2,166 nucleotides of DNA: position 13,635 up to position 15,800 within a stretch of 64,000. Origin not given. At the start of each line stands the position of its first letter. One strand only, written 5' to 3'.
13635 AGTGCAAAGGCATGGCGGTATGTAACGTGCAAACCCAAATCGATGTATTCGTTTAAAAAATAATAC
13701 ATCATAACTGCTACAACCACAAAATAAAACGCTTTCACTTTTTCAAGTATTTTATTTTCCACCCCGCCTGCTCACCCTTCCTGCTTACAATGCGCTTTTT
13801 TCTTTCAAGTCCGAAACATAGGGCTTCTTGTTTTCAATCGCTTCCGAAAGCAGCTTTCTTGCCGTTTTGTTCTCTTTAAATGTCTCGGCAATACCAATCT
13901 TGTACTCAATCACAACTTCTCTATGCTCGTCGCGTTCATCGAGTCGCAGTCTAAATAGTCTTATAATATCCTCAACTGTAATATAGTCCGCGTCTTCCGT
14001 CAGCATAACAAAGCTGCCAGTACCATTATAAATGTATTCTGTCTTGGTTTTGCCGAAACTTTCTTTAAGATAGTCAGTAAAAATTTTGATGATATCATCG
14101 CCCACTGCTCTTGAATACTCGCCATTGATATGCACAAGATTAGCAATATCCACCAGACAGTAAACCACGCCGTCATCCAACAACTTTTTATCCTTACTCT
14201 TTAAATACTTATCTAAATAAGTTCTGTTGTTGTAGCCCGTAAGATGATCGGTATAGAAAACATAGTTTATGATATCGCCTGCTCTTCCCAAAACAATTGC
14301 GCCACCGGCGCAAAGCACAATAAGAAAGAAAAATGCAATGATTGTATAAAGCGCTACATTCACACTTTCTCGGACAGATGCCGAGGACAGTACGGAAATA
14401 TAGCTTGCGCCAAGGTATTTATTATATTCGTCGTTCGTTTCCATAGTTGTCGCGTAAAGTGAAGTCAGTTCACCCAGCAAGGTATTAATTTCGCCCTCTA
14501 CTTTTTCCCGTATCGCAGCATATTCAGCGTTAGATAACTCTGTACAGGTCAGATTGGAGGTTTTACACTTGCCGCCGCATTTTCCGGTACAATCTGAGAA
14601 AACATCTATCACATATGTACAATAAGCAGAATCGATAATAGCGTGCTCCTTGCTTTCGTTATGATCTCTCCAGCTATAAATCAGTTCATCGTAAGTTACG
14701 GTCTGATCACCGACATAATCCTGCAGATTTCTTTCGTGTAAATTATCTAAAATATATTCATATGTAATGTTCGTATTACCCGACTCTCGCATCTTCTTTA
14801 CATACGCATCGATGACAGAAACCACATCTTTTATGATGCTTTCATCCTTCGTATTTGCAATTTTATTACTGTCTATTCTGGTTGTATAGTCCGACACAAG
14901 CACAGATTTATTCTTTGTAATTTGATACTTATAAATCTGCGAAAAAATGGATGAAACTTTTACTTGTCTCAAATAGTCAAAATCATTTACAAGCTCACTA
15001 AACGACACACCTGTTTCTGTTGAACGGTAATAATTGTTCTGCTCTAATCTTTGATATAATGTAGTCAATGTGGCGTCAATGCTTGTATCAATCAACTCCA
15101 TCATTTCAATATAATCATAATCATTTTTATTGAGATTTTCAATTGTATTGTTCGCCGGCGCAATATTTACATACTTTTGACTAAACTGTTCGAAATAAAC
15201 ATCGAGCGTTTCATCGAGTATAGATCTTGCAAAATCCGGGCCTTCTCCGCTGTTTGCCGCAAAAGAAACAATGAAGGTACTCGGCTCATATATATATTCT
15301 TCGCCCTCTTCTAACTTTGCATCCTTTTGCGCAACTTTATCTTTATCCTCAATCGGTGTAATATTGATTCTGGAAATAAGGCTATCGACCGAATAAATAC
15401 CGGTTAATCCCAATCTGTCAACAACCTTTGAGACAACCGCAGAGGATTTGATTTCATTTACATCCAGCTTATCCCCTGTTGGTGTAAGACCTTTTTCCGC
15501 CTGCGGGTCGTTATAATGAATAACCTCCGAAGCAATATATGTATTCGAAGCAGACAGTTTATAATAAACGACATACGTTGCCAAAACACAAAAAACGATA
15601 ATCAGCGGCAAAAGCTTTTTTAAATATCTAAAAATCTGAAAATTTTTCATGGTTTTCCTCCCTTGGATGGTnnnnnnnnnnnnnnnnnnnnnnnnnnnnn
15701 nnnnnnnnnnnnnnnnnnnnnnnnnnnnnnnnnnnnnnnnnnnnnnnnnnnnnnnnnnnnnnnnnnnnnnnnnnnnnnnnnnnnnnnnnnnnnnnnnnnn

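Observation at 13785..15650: Chain-length regulator (PCP/Wzz) whose cytoplasmic tail is a degenerate GGDEF domain instead of a BY-kinase partner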

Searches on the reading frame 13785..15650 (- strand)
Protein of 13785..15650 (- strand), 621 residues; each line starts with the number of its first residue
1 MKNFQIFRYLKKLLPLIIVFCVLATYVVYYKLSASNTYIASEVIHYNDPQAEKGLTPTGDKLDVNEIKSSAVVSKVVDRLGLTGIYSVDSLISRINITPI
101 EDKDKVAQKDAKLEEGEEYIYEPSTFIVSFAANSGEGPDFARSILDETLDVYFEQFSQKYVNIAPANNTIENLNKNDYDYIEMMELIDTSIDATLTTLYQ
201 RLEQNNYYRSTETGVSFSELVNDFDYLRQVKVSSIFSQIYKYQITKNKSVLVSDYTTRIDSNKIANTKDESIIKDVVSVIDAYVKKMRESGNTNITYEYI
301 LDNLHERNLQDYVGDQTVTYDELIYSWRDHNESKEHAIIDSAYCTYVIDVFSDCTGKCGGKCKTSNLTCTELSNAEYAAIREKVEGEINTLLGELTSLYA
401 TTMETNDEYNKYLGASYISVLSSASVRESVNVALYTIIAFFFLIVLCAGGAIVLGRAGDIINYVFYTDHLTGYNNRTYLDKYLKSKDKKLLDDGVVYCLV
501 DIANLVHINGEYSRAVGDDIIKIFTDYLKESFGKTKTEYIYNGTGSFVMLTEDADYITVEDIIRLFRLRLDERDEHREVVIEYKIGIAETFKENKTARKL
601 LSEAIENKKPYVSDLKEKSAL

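Call 3: search_protein_families(library=pfam, proteins=[window:13785-15650:-], max_evalue=1)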
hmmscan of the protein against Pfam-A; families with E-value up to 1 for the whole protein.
window:13785-15650:- (621 aa): 3 families
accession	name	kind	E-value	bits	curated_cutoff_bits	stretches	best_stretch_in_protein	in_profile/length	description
PF00990.26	GGDEF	-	5.3e-11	43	23.8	1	466-604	2-147/161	Diguanylate cyclase, GGDEF domain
PF22209.1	CPV_RdRP_N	-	0.0047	16.8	27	1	205-304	13-104/248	CPV, RNA-directed RNA polymerase, N-terminal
PF21626.2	TetR-C_39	-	0.04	14.9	27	1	238-287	23-72/96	Tetracyclin repressor, C-terminal domain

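Call 4: search_protein_families(library=ncbifam, proteins=[window:13785-15650:-], max_evalue=1)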
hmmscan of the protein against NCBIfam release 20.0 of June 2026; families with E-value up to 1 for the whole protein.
window:13785-15650:- (621 aa): 13 families
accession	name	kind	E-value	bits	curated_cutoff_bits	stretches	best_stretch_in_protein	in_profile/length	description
NF007135.0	PRK09581.1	equivalog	7.7e-09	34.9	474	1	467-604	294-437/457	PleD family two-component system response regulator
TIGR00254.1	GGDEF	domain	1.3e-08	34.8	37.4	1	466-604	6-149/168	diguanylate cyclase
NF007380.0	PRK09894.1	equivalog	3.6e-07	29.8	256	1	467-594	131-260/296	diguanylate cyclase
NF038266.1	diguan_SiaD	equivalog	3.7e-07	29.8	290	1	466-601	95-234/252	biofilm regulation diguanylate cyclase SiaD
NF050064.1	BlResRespRegCbrR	equivalog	6.8e-06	25.3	600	1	463-530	252-321/415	bile resistance response regulator CbrR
NF007474.0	PRK10060.1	equivalog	7.1e-06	24.5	782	1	445-601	216-374/663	cyclic di-GMP phosphodiesterase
NF047654.1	DiguCycDgcRLepto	equivalog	1.3e-05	24.3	500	1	466-588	134-261/295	diguanylate cyclase DgcR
NF007423.1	PRK09966.1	equivalog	1.3e-05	24.3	325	1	467-604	241-382/390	diguanylate cyclase DgcN/YfiN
NF051473.1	DigCycDgcsShew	equivalog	1.9e-05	24.2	400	1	468-603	138-272/291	diguanylate cyclase DgcS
NF053781.1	cdiGMPphdstlr2612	equivalog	6.4e-05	20.8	1600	1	465-604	840-984/1268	Tlr1612 family c-di-GMP phosphodiesterase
NF047872.1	GGDEF_GdpS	equivalog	0.00022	20.5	400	1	467-555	189-278/355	GGDEF domain-containing protein GdpS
NF045675.1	PhdiestaseDibA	equivalog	0.0039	15.6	980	1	462-604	200-346/623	phosphodiesterase DibA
NF045673.1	c-di-GMPRcptLapD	equivalog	0.018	13.3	1020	1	466-551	237-326/647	cyclic di-GMP receptor LapD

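Call 10: find_homologous_proteins(query=window:13785-15650:-, max_evalue=0.001)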
Query window:13785-15650:- (621 aa): 1137 proteins with E <= 0.001 among 8000 candidates; the best 120 are listed.
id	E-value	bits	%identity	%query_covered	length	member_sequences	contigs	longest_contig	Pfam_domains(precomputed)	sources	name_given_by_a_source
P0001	0.0e+0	1358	100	100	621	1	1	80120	PF00990.27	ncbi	-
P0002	0.0e+0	1193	85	100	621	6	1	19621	PF00990.27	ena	-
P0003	0.0e+0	1192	86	100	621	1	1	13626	PF00990.27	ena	-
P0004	0.0e+0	1192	86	100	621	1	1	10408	PF00990.27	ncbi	-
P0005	0.0e+0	1189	85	100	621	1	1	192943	PF00990.27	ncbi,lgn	-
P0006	0.0e+0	1186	84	100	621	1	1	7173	PF00990.27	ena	-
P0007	0.0e+0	1185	85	100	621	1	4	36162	PF00990.27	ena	-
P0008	0.0e+0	1185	85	100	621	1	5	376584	PF00990.27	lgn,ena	-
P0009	0.0e+0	1183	85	100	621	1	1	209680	PF00990.27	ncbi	-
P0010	0.0e+0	1183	86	99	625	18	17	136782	PF00990.27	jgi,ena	-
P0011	0.0e+0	1181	85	100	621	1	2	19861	PF00990.27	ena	-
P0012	0.0e+0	1181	84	100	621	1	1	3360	PF00990.27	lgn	-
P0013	0.0e+0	1180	85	100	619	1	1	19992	PF00990.27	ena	-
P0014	0.0e+0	1180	84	100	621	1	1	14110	PF00990.27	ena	-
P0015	0.0e+0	1179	85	100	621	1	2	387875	PF00990.27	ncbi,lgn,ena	-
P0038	0.0e+0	1167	83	100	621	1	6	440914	PF00990.27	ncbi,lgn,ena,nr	ncbi:MAG: diguanylate cyclase [Clostridia bacterium]|nr:diguanylate cyclase [Clostridia bacterium]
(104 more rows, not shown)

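Call 20: find_related_loci(query=window:13785-15650:-, collection=genome_contigs, flank=10000)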
Query window:13785-15650:- (621 aa) in genome_contigs; peptide patterns used: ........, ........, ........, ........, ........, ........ (x = any residue, [..] = any of these).
217 stretches matched a pattern; 158 encode a relative of the query (tblastn E <= 1e-3); the best 80 are kept; 80 distinct loci.
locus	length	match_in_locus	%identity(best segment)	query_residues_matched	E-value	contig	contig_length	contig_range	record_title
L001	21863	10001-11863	85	1-621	0e+0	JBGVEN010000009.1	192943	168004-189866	MAG: Monoglobaceae bacterium isolate fecal_MAG_412 fecal_MAG_412_contig_0009, whole genome shotgun sequence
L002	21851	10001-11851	86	1-617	0e+0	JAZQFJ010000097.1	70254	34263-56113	MAG: Eubacteriales bacterium isolate T1900044633_TS20190099.MAGScoT_cleanbin_000012 SGB_1084_k141_406606, whole genome s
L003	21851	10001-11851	86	1-617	0e+0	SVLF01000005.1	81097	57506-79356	MAG: Oscillospiraceae bacterium isolate SIG480 NODE_1733_length_81097_cov_1.598382, whole genome shotgun sequence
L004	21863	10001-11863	85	1-621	0e+0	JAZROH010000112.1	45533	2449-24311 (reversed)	MAG: Clostridia bacterium isolate T1900045393_YK20190083.MAGScoT_cleanbin_000003 SGB_6944_k141_892700, whole genome shot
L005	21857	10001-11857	84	1-619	0e+0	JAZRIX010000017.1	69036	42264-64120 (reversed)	MAG: Clostridia bacterium isolate T1900045470_YK20190161.MAGScoT_cleanbin_000003 SGB_7234_k141_773518, whole genome shot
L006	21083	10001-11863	84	1-621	0e+0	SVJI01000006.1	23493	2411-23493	MAG: Oscillospiraceae bacterium isolate SIG431 NODE_10467_length_23493_cov_1.909484, whole genome shotgun sequence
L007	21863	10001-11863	85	1-621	0e+0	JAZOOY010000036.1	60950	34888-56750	MAG: Clostridia bacterium isolate T1900045575_YK20190269.MAGScoT_cleanbin_000017 SGB_8008_k141_3272180, whole genome sho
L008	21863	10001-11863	84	1-621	0e+0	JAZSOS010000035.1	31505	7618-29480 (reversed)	MAG: Eubacteriales bacterium isolate T1900044548_TS20190014.MAGScoT_cleanbin_000040 SGB_167_k141_580286, whole genome sh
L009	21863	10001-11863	84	1-621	0e+0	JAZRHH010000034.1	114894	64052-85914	MAG: Clostridia bacterium isolate T1900045484_YK20190178.MAGScoT_cleanbin_000010 SGB_7331_k141_3419687, whole genome sho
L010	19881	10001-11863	84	1-621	0e+0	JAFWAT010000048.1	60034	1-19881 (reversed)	MAG: Clostridia bacterium isolate RGIG5569 Sheep_Colon.Co__c2057839, whole genome shotgun sequence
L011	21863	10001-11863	83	1-621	0e+0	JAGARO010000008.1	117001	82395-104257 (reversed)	MAG: Clostridia bacterium isolate RGIG8709 Water_deer_Colon-3__c161139, whole genome shotgun sequence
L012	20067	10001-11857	84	1-619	0e+0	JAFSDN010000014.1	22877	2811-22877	MAG: Clostridia bacterium isolate RGIG3044 Goat_Rectum-4__c71319, whole genome shotgun sequence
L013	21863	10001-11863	82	1-621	0e+0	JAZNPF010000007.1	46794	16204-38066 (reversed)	MAG: Clostridia bacterium isolate T1900044836_TS20190302.MAGScoT_cleanbin_000005 SGB_2919_k141_500291, whole genome shot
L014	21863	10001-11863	83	1-621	0e+0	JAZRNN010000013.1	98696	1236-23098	MAG: Clostridia bacterium isolate T1900045408_YK20190098.MAGScoT_cleanbin_000003 SGB_7000_k141_335511, whole genome shot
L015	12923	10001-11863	82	1-621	0e+0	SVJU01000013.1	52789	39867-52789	MAG: Oscillospiraceae bacterium isolate SIG443 NODE_14684_length_52789_cov_2.484391, whole genome shotgun sequence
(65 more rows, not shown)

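Call 26: search_protein_families(library=pfam, alignment_id=A3, max_evalue=0.01)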
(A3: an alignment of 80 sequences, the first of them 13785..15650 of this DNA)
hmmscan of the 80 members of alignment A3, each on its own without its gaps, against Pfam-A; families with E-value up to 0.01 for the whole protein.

A. member 1, window:13785-15650:- (621 aa): 2 families
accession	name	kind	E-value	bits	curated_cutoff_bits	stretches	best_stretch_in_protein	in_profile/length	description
PF00990.26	GGDEF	-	5.3e-11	43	23.8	1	466-604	2-147/161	Diguanylate cyclase, GGDEF domain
PF22209.1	CPV_RdRP_N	-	0.0047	16.8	27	0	205-304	13-104/248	CPV, RNA-directed RNA polymerase, N-terminal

B. families by the number of members that match (of 80 scanned): 14 families
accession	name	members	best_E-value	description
PF00990.26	GGDEF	48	1.8e-16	Diguanylate cyclase, GGDEF domain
PF02706.20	Wzz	24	1e-06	Chain length determinant protein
PF00563.25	EAL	2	3.4e-59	EAL domain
PF00149.33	Metallophos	1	3.8e-09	Calcineurin-like phosphoesterase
PF12815.12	CTD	1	0.00077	Spt5 C-terminal nonapeptide repeat binding Spt4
PF19382.4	DUF5957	1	0.0025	Family of unknown function (DUF5957)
PF01544.23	CorA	1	0.0026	CorA-like Mg2+ transporter protein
PF14184.11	YrvL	1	0.0045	Regulatory protein YrvL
PF22209.1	CPV_RdRP_N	1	0.0047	CPV, RNA-directed RNA polymerase, N-terminal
PF04740.18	LXG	1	0.0055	LXG domain of WXG superfamily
PF15537.11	Ntox43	1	0.0056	Bacterial toxin 43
PF06305.16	LapA_dom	1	0.0066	Lipopolysaccharide assembly protein A domain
PF09670.15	Cas_Cas02710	1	0.007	Csm6 HEPN domain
PF21662.3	WipA_N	1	0.0093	WipA, alpha-helical hairpin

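Call 35: predict_structure(alignment_id=A2)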
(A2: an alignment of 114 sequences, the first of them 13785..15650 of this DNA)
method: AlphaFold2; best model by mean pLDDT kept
length: 621 residues; sequences in the alignment: 114
mean_pLDDT: 91.2   pTM: 0.69
mean pLDDT of the five models: 91.2, 91.1, 90.6, 90.5, 90.1
residues with pLDDT >= 90: 520; 70-90: 48; 50-70: 34; < 50: 19
segments of 3 or more residues with pLDDT < 50: 303-306, 357-362, 619-621
pLDDT, mean of each block of 10 residues (from residue 1): 92 97 98 97 97 96 98 98 97 98 95 95 97 98 98 94 83 92 97 95 95 97 98 97 93 97 97 95 87 57 50 69 93 96 95 60 50 87 97 97 94 94 96 97 97 96 95 95 94 95 97 96 95 91 93 95 95 82 97 86 97 68 40
secondary structure, 60 per line:
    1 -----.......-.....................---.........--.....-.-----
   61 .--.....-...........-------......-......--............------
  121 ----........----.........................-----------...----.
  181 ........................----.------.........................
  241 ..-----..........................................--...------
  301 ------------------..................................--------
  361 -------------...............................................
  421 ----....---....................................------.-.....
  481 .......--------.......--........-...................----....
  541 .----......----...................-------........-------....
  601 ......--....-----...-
elements in order: H6-12 H14-34 E38-46 H49-53 H64-68 H70-80 H88-93 E95-100 H103-114 E125-132 H137-161 H180-204 H217-242 H248-289 H319-352 H374-417 E418-420 E425-428 H432-466 H476-487 E496-502 H505-512 H514-532 E537-541 E546-551 H556-574 E582-589 H597-606 E609-612

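Call 56: list_cluster_members(proteins=[P0001, P0038])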
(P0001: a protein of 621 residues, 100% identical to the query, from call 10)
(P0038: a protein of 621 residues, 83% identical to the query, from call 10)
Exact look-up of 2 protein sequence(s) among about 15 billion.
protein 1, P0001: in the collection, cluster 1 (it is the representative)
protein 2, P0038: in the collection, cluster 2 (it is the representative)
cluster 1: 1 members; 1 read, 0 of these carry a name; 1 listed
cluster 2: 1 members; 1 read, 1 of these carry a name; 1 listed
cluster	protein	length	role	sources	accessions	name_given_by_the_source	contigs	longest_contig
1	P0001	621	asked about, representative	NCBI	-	-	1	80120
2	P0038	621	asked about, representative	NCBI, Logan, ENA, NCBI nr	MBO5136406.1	MAG: diguanylate cyclase [Clostridia bacterium] | diguanylate cyclase [Clostridia bacterium]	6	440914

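Call 83: fold_search(model_id=the predicted structure, library=pdb)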
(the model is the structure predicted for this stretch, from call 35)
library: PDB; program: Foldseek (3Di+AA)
matches with E <= 10: 944; with E <= 0.001: 94
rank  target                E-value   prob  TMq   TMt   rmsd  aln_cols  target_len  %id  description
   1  6d9m                  1.3e-07  1.00  0.22  0.40  46.1       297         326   16  T4-Lysozyme fusion to Geobacter GGDEF (released 2019-04-10)
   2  9g85_B                3.5e-07  1.00  0.22  0.30   6.3       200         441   21  Structure of Response regulator PleD in complex with c-diGMP and ppGpp (released 2025-08-06)
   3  9g85_A                6.6e-07  1.00  0.22  0.30   6.0       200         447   21  Structure of Response regulator PleD in complex with c-diGMP and ppGpp (released 2025-08-06)
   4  9g86_B                7.3e-07  1.00  0.22  0.30   6.1       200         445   21  Structure of Response regulator PleD in complex with c-diGMP and pppGpp (released 2025-08-06)
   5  9g86_A                8.0e-07  1.00  0.22  0.29   6.2       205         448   20  Structure of Response regulator PleD in complex with c-diGMP and pppGpp (released 2025-08-06)
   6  8wcn_A                8.4e-07  1.00  0.21  0.33  41.2       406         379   14  Cryo-EM structure of PAO1-ImcA with GMPCPP (released 2024-03-13)
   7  5llx_B                9.8e-07  1.00  0.23  0.22   7.5       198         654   17  Bacteriophytochrome activated diguanylyl cyclase from Idiomarina species A28L with GTP bound (released 2017-03-15)
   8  6zxb_A                1.1e-06  1.00  0.24  0.48   3.2       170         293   20  Diguanylate cyclase DgcR (I-site mutant) in native state (released 2021-03-31)
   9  9g85_C                1.1e-06  1.00  0.22  0.30   6.2       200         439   21  Structure of Response regulator PleD in complex with c-diGMP and ppGpp (released 2025-08-06)
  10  2wb4_B                1.2e-06  1.00  0.22  0.30   5.9       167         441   23  activated diguanylate cyclase PleD in complex with c-di-GMP (released 2010-04-21)
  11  9g85_D                1.5e-06  1.00  0.22  0.30   6.2       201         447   21  Structure of Response regulator PleD in complex with c-diGMP and ppGpp (released 2025-08-06)
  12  5llx_A                1.8e-06  1.00  0.23  0.21   9.6       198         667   17  Bacteriophytochrome activated diguanylyl cyclase from Idiomarina species A28L with GTP bound (released 2017-03-15)
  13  3bre_B                1.8e-06  1.00  0.24  0.44  15.1       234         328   15  Crystal Structure of P.aeruginosa PA3702 (released 2008-04-01)
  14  8wcn_B                2.6e-06  1.00  0.22  0.34  43.9       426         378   14  Cryo-EM structure of PAO1-ImcA with GMPCPP (released 2024-03-13)
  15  4urg_B                3.2e-06  1.00  0.20  0.71   3.8       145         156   22  Crystal Structure of GGDEF domain from T.maritima (active-like dimer) (released 2014-10-08)
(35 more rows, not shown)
